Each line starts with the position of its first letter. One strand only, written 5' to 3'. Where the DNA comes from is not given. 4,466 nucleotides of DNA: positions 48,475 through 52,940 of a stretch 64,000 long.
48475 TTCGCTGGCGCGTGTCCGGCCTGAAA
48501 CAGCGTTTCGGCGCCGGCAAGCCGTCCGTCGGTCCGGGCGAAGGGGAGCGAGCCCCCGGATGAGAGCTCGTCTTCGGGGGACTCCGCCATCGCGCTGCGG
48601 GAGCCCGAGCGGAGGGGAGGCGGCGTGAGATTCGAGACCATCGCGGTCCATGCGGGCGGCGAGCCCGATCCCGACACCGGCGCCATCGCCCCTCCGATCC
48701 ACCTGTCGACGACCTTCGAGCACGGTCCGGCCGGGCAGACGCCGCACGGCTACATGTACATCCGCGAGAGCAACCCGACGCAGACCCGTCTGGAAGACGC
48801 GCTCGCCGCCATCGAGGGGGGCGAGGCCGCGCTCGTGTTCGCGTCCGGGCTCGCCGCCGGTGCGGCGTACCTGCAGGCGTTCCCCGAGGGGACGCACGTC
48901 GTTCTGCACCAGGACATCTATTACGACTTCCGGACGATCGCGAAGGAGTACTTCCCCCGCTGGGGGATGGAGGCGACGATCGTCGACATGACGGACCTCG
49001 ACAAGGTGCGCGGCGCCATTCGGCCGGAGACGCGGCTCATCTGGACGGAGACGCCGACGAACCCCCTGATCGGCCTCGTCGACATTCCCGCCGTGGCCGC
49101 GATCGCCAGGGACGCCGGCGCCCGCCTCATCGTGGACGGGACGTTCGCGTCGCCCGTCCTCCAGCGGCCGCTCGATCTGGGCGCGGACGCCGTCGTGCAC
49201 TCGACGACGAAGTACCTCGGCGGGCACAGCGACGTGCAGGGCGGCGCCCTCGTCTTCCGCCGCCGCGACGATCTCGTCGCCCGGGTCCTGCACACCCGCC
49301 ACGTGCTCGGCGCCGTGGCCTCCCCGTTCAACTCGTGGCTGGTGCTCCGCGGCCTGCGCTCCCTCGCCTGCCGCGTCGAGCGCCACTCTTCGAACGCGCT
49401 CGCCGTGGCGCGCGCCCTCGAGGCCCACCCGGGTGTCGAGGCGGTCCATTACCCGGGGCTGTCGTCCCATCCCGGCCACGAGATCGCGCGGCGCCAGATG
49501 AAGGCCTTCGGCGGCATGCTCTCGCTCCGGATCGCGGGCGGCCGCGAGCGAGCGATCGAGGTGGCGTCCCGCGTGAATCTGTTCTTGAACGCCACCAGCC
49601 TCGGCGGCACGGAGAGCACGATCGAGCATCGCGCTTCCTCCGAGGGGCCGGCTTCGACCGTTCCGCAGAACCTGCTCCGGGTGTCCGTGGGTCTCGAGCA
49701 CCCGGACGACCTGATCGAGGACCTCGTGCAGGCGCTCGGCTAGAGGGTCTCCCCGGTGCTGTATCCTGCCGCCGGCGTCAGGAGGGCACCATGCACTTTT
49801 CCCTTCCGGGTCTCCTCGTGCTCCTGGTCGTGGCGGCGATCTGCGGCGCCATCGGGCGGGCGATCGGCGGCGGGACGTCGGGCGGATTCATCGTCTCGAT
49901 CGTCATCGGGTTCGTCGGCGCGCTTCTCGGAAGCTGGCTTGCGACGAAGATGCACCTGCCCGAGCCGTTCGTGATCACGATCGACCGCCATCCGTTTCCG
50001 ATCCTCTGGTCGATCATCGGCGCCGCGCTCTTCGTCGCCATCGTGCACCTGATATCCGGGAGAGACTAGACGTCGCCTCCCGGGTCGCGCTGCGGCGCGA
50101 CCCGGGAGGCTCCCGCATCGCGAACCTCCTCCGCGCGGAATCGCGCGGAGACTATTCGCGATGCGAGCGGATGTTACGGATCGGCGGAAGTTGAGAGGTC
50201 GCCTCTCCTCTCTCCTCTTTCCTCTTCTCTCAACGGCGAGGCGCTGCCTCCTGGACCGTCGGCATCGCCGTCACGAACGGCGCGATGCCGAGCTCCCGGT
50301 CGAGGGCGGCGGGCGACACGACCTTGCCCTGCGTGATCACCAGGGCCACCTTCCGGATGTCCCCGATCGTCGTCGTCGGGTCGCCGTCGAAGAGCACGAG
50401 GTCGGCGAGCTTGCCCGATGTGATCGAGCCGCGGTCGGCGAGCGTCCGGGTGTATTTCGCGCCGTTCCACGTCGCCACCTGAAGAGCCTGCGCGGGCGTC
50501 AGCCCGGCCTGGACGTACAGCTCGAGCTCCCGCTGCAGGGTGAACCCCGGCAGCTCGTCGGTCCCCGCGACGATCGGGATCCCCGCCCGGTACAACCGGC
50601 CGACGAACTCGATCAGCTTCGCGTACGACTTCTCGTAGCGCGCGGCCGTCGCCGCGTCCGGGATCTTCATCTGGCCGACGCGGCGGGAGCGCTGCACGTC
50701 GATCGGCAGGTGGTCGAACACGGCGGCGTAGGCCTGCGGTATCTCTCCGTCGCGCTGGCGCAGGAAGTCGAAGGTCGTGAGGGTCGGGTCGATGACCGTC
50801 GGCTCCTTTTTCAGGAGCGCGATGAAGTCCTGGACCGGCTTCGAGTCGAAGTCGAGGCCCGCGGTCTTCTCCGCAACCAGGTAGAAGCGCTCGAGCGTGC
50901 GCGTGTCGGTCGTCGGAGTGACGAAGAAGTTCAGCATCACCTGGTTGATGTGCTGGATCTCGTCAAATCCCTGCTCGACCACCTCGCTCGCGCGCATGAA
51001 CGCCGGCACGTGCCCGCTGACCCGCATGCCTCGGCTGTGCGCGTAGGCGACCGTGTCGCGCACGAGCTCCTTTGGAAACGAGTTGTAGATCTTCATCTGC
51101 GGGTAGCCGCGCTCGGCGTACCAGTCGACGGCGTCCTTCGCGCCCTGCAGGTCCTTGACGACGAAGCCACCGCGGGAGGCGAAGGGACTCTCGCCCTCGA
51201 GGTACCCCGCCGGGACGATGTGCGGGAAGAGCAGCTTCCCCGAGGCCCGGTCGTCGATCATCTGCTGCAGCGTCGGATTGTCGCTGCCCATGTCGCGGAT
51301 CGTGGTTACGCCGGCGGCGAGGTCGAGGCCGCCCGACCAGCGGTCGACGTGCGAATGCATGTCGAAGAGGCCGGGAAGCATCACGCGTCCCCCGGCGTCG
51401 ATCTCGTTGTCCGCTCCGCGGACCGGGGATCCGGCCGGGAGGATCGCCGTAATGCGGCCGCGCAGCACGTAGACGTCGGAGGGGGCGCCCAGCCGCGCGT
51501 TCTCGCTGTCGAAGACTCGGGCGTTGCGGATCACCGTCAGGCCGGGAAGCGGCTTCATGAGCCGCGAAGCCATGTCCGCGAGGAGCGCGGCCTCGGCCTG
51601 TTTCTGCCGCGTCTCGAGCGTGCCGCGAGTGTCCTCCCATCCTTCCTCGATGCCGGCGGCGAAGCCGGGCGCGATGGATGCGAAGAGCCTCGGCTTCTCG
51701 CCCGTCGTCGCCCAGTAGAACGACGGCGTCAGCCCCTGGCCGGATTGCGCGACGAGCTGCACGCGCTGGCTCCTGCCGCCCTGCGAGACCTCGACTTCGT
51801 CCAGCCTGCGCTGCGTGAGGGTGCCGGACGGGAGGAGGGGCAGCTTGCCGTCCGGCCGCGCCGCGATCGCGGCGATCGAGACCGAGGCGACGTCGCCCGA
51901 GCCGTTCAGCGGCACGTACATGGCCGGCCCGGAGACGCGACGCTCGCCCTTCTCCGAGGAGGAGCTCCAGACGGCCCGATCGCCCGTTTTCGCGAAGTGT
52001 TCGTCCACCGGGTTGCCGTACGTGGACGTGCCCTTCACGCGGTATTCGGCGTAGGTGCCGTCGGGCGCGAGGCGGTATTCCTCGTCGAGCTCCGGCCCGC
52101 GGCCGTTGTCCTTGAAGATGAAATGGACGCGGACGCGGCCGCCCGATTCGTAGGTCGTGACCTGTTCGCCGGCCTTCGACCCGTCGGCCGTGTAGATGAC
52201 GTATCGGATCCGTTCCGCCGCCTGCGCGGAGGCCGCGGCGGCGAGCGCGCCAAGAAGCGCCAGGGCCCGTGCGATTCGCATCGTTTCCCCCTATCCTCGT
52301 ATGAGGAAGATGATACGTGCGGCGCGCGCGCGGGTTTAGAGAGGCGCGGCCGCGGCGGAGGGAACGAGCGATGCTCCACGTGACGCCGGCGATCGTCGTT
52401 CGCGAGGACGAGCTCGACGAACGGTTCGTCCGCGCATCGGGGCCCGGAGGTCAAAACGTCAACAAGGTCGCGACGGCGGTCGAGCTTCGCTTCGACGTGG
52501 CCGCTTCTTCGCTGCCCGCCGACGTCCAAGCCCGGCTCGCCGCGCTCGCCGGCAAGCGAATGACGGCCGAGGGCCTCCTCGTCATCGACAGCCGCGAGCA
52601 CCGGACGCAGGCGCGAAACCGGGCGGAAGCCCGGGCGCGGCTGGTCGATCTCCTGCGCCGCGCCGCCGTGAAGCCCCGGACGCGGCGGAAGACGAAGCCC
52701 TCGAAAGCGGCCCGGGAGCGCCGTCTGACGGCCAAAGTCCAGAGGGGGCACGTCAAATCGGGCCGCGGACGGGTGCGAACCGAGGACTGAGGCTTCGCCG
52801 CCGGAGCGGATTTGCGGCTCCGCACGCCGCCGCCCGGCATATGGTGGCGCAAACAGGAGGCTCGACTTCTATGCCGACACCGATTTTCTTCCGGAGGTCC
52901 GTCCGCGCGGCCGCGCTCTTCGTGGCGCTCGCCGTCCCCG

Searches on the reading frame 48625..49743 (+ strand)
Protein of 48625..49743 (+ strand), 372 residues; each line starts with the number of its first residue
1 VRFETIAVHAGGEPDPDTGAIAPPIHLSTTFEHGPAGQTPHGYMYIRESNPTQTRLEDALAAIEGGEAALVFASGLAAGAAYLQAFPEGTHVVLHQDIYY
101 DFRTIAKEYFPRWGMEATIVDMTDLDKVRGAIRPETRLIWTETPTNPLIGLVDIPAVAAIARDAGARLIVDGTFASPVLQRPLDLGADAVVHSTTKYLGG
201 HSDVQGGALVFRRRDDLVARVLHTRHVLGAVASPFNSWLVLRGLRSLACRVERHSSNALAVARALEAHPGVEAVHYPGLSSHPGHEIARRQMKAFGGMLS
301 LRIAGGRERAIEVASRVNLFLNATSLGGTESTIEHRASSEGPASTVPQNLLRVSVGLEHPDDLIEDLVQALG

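Call 19: search_protein_families(library=pfam, proteins=[window:48625-49743:+], max_evalue=0.001)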
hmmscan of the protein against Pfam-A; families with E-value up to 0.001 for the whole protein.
window:48625-49743:+ (372 aa): 2 families
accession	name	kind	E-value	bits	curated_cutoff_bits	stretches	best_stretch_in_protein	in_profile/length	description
PF01053.26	Cys_Met_Meta_PP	-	1.1e-119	399.9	27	1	4-371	1-380/381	Cys/Met metabolism PLP-dependent enzyme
PF01212.27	Beta_elim_lyase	-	0.00012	21.9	27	1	49-173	30-170/288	Beta-eliminating lyase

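Call 51: find_encoding_contigs(protein=window:48625-49743:+, flank=1000, max_places=3)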
Protein window:48625-49743:+ (372 aa): no gene with exactly this product is on record in the collection.

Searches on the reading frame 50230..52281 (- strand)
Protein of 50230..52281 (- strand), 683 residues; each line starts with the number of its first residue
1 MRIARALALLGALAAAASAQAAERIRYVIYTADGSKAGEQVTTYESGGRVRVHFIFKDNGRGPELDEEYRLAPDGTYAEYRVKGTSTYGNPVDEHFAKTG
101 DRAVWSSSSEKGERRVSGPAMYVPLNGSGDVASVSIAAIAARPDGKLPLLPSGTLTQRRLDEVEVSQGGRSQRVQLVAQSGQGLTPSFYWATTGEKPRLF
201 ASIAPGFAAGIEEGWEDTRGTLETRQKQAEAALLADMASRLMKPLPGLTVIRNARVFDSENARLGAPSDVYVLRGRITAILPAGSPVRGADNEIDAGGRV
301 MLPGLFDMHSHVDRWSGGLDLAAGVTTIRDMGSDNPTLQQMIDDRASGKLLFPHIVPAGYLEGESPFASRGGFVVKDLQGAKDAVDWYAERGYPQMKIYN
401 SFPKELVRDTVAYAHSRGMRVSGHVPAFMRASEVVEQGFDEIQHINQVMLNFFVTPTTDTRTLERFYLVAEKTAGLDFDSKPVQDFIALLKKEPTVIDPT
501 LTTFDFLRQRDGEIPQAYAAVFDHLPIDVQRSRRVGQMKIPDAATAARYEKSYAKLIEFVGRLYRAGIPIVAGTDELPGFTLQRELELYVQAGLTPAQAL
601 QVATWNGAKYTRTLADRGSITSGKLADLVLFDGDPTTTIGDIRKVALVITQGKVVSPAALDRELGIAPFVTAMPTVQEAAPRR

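Call 19: search_protein_families(library=pfam, proteins=[window:50230-52281:-], max_evalue=0.001)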
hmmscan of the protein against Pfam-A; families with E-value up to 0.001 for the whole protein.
window:50230-52281:- (683 aa): 2 families
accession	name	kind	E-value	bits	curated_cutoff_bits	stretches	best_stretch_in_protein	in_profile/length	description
PF01979.26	Amidohydro_1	-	2.2e-17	63.8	25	1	322-655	47-345/345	Amidohydrolase family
PF07969.17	Amidohydro_3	-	4.4e-13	50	29.7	2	293-345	2-51/472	Amidohydrolase family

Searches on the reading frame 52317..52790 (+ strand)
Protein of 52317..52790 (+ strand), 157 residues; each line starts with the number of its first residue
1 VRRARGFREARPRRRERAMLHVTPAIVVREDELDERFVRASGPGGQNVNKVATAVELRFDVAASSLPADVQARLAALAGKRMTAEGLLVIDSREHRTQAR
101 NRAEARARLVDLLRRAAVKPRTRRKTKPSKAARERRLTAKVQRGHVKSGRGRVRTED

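Call 19: search_protein_families(library=pfam, proteins=[window:52317-52790:+], max_evalue=0.001)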
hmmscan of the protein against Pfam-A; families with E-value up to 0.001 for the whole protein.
window:52317-52790:+ (157 aa): 1 family
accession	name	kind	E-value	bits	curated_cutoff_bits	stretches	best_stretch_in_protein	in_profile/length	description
PF00472.26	RF-1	-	2.9e-20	72.8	35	1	26-149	5-115/116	RF-1 domain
